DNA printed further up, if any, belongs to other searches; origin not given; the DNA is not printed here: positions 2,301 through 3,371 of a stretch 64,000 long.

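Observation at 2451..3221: Class-II aldolase homologue that has lost all three zinc-ligand histidines, inside a transketolase-kinase cluster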

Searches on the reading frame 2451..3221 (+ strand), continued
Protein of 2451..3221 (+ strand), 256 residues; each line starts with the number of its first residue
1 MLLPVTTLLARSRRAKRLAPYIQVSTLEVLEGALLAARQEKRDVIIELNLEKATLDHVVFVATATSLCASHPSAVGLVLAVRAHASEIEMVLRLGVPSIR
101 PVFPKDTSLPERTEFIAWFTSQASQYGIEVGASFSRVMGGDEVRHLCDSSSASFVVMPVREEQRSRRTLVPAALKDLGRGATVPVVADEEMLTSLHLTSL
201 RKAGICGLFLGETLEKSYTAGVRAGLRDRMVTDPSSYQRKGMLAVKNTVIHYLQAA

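Call 23: find_homologous_proteins(query=A1, max_evalue=0.001)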
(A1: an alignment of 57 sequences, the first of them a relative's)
Query A1 (57 sequences) (256 aa, profile of the alignment): 20 proteins with E <= 0.001 among 8000 candidates.
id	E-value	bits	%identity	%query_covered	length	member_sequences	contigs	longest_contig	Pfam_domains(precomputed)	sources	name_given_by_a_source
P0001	2.7e-71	259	100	100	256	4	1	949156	-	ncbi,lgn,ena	ncbi:MAG: hypothetical protein WCO52_02555 [bacterium]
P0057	2.0e-52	197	25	97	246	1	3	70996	-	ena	-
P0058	1.1e-51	194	25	97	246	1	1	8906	PF01116.27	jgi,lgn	-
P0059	2.5e-15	75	-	-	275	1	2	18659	PF01116.27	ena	-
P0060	1.0e-14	73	27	24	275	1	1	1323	PF01116.27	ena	-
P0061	1.7e-13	69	-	-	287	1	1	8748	PF01116.27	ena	-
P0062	5.4e-13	68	-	-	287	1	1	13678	PF01116.27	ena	-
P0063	5.9e-13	67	21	86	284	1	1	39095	PF01116.27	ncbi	-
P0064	6.0e-13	67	27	19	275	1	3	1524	PF01116.27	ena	-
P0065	4.2e-12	65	-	-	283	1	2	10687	PF01116.27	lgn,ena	-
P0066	6.1e-12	64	-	-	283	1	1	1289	PF01116.27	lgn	-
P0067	1.5e-11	63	34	13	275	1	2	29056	PF01116.27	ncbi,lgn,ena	-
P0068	1.1e-10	60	-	-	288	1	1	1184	PF01116.27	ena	-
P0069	3.6e-10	58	33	13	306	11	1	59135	PF01116.27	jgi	-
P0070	1.1e-9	57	-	-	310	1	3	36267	PF01116.27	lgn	-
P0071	1.4e-9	56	-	-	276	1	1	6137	PF01116.27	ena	-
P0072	5.9e-9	54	-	-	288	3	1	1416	PF01116.27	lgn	-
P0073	9.0e-9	54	-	-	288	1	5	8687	PF01116.27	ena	-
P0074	1.7e-8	53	-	-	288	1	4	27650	PF01116.27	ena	-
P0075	4.3e-8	51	39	7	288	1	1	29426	PF01116.27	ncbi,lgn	-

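Call 24: find_encoding_contigs(protein=P0057, flank=8000, max_places=3)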
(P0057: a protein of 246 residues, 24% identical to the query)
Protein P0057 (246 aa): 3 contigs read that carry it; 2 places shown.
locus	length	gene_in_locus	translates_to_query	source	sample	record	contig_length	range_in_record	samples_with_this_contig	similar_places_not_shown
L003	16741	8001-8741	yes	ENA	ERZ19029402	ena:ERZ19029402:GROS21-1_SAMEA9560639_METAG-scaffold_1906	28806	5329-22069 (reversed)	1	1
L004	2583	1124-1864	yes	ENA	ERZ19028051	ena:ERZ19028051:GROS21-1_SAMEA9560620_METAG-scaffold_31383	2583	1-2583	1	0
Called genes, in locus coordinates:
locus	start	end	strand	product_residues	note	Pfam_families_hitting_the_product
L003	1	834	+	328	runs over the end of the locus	-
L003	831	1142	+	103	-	-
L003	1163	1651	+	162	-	PF06713:bPH_4 (weak)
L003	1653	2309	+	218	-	PF13462:Thioredoxin_4, PF01323:DSBA (weak)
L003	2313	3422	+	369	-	PF13742:tRNA_anti_2, PF01336:tRNA_anti-codon (weak), PF02601:Exonuc_VII_L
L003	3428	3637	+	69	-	-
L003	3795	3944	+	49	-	-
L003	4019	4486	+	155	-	PF02502:LacAB_rpiB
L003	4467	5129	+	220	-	PF00834:Ribul_P_3_epim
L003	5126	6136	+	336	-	PF00044:Gp_dh_N, PF02800:Gp_dh_C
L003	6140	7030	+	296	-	PF13292:DXP_synthase_N, PF00456:Transketolase_N, PF00676:E1_dh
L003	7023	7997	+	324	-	PF02779:Transket_pyr, PF02780:Transketolase_C, PF22613:Transketolase_C_1 (weak)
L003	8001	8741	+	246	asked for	-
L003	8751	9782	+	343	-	PF00294:PfkB, PF08543:Phos_pyr_kin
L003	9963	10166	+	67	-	-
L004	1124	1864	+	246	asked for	-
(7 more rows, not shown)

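Call 25: find_encoding_contigs(protein=P0002, flank=8000, max_places=3)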
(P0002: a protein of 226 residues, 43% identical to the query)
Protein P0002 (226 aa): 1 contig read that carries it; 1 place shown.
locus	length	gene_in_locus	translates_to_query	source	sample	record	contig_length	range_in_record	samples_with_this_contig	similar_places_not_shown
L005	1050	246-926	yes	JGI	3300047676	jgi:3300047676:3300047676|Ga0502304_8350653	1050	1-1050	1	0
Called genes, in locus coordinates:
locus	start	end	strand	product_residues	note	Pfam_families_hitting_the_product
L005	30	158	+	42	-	-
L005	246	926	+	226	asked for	-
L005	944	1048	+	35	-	?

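Call 26: predict_structure(alignment_id=A1)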
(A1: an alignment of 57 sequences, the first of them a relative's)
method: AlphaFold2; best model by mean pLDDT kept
length: 256 residues; sequences in the alignment: 57
mean_pLDDT: 96.1   pTM: 0.92
mean pLDDT of the five models: 96.1, 95.7, 95.4, 95.4, 94.4
residues with pLDDT >= 90: 241; 70-90: 14; 50-70: 1; < 50: 0
segments of 3 or more residues with pLDDT < 50: none
pLDDT, mean of each block of 10 residues (from residue 1): 97 97 98 98 98 97 98 98 97 97 96 98 98 95 97 96 82 93 94 93 97 97 96 97 98 95
secondary structure, 60 per line:
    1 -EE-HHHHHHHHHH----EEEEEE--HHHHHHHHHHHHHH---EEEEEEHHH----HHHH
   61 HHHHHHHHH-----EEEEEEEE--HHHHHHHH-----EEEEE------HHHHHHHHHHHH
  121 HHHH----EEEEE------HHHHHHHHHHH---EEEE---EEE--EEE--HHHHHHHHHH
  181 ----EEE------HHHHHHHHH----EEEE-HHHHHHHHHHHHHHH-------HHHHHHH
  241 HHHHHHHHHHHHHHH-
elements in order: H5-14 E19-24 H27-40 E44-49 H57-69 E75-82 H85-92 E98-102 H109-124 E129-133 H140-150 E154-157 E161-163 E166-168 H171-180 E185-187 H194-202 E207-210 H212-226 H234-255

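Call 28: find_encoding_contigs(protein=P0003, flank=8000, max_places=2)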
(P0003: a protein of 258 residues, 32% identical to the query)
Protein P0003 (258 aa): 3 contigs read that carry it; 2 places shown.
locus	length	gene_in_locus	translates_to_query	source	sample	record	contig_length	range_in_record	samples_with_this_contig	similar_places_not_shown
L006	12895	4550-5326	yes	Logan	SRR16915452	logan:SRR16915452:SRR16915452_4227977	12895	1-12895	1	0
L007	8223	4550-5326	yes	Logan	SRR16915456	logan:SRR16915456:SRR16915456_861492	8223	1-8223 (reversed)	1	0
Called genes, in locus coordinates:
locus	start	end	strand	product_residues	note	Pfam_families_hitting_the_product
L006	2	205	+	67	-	?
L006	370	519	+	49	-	-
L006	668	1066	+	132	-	PF02502:LacAB_rpiB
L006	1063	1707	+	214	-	PF00834:Ribul_P_3_epim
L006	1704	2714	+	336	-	PF00044:Gp_dh_N, PF02800:Gp_dh_C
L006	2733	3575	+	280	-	PF00456:Transketolase_N, PF13292:DXP_synthase_N, PF00676:E1_dh (weak)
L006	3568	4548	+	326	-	PF02779:Transket_pyr, PF02780:Transketolase_C, PF22613:Transketolase_C_1 (weak)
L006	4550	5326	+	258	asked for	PF01116:F_bP_aldolase (weak)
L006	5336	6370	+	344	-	PF00294:PfkB, PF08543:Phos_pyr_kin (weak)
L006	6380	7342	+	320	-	PF00389:2-Hacid_dh, PF02826:2-Hacid_dh_C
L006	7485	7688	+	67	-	-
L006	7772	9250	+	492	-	PF02397:Bac_transf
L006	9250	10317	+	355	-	PF13439:Glyco_transf_4 (weak), PF00534:Glycos_transf_1, PF13692:Glyco_trans_1_4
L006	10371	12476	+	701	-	PF02518:HATPase_c, PF00204:DNA_gyraseB, PF01751:Toprim, PF00986:DNA_gyraseB_C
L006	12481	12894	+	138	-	?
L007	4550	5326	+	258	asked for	PF01116:F_bP_aldolase (weak)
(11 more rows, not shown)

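Call 30: fold_search(model_id=the predicted structure, library=pdb)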
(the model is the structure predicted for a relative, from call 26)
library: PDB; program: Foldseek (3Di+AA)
matches with E <= 10: 1895; with E <= 0.001: 621
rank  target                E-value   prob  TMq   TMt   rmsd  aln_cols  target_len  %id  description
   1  1rvg_A                1.9e-16  1.00  0.87  0.75   3.4       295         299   17  crystal structure of class II fructose-bisphosphate aldolase from Thermus aquaticus in complex with Y (released 2004-01-27)
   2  1rv8_A                3.3e-16  1.00  0.87  0.76   3.7       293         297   17  Class II fructose-1,6-bisphosphate aldolase from Thermus aquaticus in complex with cobalt (released 2004-01-27)
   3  2fjk_D                1.2e-15  1.00  0.90  0.80   3.2       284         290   16  Crystal structure of Fructose-1,6-Bisphosphate Aldolase in Thermus caldophilus (released 2006-08-08)
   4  3q94_B                1.8e-15  1.00  0.87  0.81   3.0       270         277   18  The crystal structure of fructose 1,6-bisphosphate aldolase from Bacillus anthracis str. 'Ames Ancestor' (released 2011-01-26)
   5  2fjk_C                2.5e-15  1.00  0.88  0.76   3.6       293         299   16  Crystal structure of Fructose-1,6-Bisphosphate Aldolase in Thermus caldophilus (released 2006-08-08)
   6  9a4l_A                4.1e-15  1.00  0.86  0.78   3.2       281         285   16  Integrative model of ALF-ACNA by crosslinking MS and deep learning (released 2024-09-18)
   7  1rv8_B                5.4e-15  1.00  0.88  0.75   3.5       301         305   17  Class II fructose-1,6-bisphosphate aldolase from Thermus aquaticus in complex with cobalt (released 2004-01-27)
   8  7nc7_B                6.1e-15  1.00  0.85  0.81   2.9       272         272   17  Crystal structure of fructose-bisphosphate aldolases FBAC from Bacillus methanolicus (released 2021-02-17)
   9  3q94_A                6.4e-15  1.00  0.85  0.77   3.3       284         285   17  The crystal structure of fructose 1,6-bisphosphate aldolase from Bacillus anthracis str. 'Ames Ancestor' (released 2011-01-26)
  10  6ofu_B                1.2e-14  1.00  0.88  0.86   2.5       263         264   15  X-ray crystal structure of the YdjI aldolase from Escherichia coli K12 (released 2019-04-24)
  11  6ofu_D                1.5e-14  1.00  0.88  0.88   2.3       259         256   15  X-ray crystal structure of the YdjI aldolase from Escherichia coli K12 (released 2019-04-24)
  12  2fjk_B                1.6e-14  1.00  0.87  0.76   3.4       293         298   16  Crystal structure of Fructose-1,6-Bisphosphate Aldolase in Thermus caldophilus (released 2006-08-08)
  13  1gvf_B                1.6e-14  1.00  0.87  0.81   3.2       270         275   13  Structure of tagatose-1,6-bisphosphate aldolase (released 2002-06-18)
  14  7nc7_A                1.7e-14  1.00  0.85  0.80   3.2       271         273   18  Crystal structure of fructose-bisphosphate aldolases FBAC from Bacillus methanolicus (released 2021-02-17)
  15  3c4u_A                2.5e-14  1.00  0.88  0.77   3.7       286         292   16  Structure of class II fructose-biphosphate aldolase from helicobacter pylori (released 2008-08-26)
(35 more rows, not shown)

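Call 31: find_related_loci(query=A2, collection=genome_contigs, flank=8000)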
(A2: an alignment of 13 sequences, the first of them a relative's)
Query A2 (258 aa) in genome_contigs; peptide patterns used: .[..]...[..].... (x = any residue, [..] = any of these).
3 stretches matched a pattern; 1 encode a relative of the query (tblastn E <= 1e-3); 1 distinct loci.
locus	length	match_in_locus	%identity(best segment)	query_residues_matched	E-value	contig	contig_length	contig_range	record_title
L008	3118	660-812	45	200-250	3e-10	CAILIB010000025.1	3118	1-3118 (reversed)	uncultured Candidatus Berkelbacteria bacterium isolate Ki1-1-6m_bin-0597 genome assembly, contig: bin-0597:25/46, whole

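Call 36: list_cluster_members(proteins=[P0001, P0003, P0004, P0005, P0012, P0057, P0059, P0063, P0067, P0075])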
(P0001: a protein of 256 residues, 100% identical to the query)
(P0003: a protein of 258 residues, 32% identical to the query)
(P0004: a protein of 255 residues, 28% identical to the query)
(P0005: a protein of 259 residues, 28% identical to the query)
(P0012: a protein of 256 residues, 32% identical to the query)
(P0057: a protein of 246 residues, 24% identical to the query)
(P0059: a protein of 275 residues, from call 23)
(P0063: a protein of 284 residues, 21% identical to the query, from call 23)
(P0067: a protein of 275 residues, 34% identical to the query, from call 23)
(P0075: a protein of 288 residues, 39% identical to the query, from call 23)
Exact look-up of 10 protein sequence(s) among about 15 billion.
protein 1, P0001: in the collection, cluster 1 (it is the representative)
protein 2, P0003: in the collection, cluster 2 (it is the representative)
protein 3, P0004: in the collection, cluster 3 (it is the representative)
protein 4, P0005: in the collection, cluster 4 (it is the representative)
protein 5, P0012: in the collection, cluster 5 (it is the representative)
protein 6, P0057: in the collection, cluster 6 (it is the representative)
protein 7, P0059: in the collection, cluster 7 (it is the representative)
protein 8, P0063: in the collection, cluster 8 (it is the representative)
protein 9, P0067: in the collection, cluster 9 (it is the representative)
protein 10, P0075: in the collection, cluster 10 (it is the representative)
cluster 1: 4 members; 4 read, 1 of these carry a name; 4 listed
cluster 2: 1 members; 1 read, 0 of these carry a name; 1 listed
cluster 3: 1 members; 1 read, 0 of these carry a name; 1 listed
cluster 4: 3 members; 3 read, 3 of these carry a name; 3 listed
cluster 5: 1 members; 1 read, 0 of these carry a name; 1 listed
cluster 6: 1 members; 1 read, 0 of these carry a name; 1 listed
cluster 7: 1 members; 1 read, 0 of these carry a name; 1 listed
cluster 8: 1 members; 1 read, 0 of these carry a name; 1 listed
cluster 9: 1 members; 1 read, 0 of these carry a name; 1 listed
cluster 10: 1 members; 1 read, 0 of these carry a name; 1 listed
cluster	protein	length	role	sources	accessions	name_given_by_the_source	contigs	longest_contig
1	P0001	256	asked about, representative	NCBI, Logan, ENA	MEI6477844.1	MAG: hypothetical protein WCO52_02555 [bacterium]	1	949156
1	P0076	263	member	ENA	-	-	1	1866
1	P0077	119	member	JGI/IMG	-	-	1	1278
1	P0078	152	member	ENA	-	-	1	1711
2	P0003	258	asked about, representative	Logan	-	-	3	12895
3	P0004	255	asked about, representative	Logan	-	-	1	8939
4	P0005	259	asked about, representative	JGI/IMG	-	hypothetical protein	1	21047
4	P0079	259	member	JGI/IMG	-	hypothetical protein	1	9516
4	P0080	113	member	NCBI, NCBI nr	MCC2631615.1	MAG: hypothetical protein K0S20_314, partial [Patescibacteria group bacterium] | hypothetical protein [Patescibacteria group bacterium]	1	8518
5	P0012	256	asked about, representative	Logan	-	-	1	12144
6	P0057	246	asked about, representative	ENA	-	-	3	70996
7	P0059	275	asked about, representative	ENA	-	-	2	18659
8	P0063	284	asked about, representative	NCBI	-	-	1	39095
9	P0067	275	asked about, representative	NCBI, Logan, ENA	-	-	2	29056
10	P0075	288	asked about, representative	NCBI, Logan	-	-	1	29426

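Call 44: find_encoding_contigs(protein=P0058, flank=8000, max_places=1)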
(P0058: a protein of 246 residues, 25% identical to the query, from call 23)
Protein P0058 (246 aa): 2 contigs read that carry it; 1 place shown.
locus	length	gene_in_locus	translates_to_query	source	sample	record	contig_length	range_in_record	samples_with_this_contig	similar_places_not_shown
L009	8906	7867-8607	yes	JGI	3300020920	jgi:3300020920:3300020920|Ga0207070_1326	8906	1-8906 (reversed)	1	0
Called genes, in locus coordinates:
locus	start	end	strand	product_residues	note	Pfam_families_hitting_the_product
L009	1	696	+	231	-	?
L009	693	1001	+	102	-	-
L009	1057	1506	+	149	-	PF06713:bPH_4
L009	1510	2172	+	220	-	PF13462:Thioredoxin_4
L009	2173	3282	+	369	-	PF13742:tRNA_anti_2, PF01336:tRNA_anti-codon, PF02601:Exonuc_VII_L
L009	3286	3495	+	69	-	PF02609:Exonuc_VII_S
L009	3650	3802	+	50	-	-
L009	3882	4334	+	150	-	PF02502:LacAB_rpiB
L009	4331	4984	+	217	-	PF00834:Ribul_P_3_epim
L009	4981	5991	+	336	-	PF00044:Gp_dh_N, PF02800:Gp_dh_C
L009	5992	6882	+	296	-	PF13292:DXP_synthase_N, PF00456:Transketolase_N, PF00676:E1_dh (weak)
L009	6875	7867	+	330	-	PF02779:Transket_pyr, PF22613:Transketolase_C_1 (weak), PF02780:Transketolase_C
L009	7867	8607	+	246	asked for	PF01116:F_bP_aldolase (faint)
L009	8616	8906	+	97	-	?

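Call 45: find_encoding_contigs(protein=P0005, flank=10000, max_places=1)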
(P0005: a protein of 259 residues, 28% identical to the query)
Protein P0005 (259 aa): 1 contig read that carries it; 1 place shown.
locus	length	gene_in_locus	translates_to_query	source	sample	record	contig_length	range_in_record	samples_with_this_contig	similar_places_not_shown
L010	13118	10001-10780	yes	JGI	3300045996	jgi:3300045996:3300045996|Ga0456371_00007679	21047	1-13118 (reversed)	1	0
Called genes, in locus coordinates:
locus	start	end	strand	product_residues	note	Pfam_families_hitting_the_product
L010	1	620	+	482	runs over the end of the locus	PF00479:G6PD_N, PF02781:G6PD_C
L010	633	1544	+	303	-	PF02826:2-Hacid_dh_C (weak), PF03446:NAD_binding_2, PF03807:F420_oxidored (weak), PF00393:6PGD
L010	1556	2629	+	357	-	PF03706:LPG_synthase_TM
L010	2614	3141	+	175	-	PF06713:bPH_4 (weak)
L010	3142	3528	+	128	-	-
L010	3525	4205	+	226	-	PF13462:Thioredoxin_4, PF01323:DSBA, PF13743:Thioredoxin_5 (weak)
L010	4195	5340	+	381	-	PF13742:tRNA_anti_2, PF01336:tRNA_anti-codon, PF02601:Exonuc_VII_L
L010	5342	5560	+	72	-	PF02609:Exonuc_VII_S (weak)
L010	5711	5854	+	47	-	-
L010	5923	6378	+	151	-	PF02502:LacAB_rpiB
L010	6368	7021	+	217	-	PF00834:Ribul_P_3_epim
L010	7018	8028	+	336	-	PF00044:Gp_dh_N, PF02800:Gp_dh_C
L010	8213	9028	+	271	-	PF00456:Transketolase_N, PF13292:DXP_synthase_N (faint), PF00676:E1_dh (weak)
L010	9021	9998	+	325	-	PF02779:Transket_pyr, PF02780:Transketolase_C, PF22613:Transketolase_C_1 (weak)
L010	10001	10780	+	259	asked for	-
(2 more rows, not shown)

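Call 46: find_encoding_contigs(protein=P0079, flank=10000, max_places=1)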
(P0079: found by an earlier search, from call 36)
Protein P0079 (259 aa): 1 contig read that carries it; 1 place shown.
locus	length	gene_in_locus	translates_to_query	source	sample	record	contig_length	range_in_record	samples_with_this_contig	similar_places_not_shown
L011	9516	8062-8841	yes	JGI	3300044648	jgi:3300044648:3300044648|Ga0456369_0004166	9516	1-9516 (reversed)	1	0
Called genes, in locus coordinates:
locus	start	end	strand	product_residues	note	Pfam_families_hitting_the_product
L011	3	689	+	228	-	?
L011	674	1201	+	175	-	PF06713:bPH_4 (weak)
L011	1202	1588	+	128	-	-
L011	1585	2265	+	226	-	PF13462:Thioredoxin_4, PF01323:DSBA, PF13743:Thioredoxin_5 (weak)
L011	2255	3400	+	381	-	PF13742:tRNA_anti_2, PF01336:tRNA_anti-codon, PF02601:Exonuc_VII_L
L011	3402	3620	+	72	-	PF02609:Exonuc_VII_S (weak)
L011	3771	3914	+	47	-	-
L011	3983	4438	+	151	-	PF02502:LacAB_rpiB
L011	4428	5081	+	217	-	PF00834:Ribul_P_3_epim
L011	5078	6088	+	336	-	PF00044:Gp_dh_N, PF02800:Gp_dh_C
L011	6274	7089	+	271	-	PF00456:Transketolase_N, PF13292:DXP_synthase_N (faint), PF00676:E1_dh (weak)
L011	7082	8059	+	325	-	PF02779:Transket_pyr, PF02780:Transketolase_C, PF22613:Transketolase_C_1 (weak)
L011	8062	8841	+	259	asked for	-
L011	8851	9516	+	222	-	?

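Call 51: find_encoding_contigs(protein=P0037, flank=10000, max_places=1)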
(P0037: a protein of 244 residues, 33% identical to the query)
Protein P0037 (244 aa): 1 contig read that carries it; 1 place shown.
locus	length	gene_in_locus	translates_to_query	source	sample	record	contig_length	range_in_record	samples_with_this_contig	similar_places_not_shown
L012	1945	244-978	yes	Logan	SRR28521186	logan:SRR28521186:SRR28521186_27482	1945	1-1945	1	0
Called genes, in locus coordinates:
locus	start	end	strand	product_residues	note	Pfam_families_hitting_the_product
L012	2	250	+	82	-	?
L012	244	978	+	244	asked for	PF01116:F_bP_aldolase (faint)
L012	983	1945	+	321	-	?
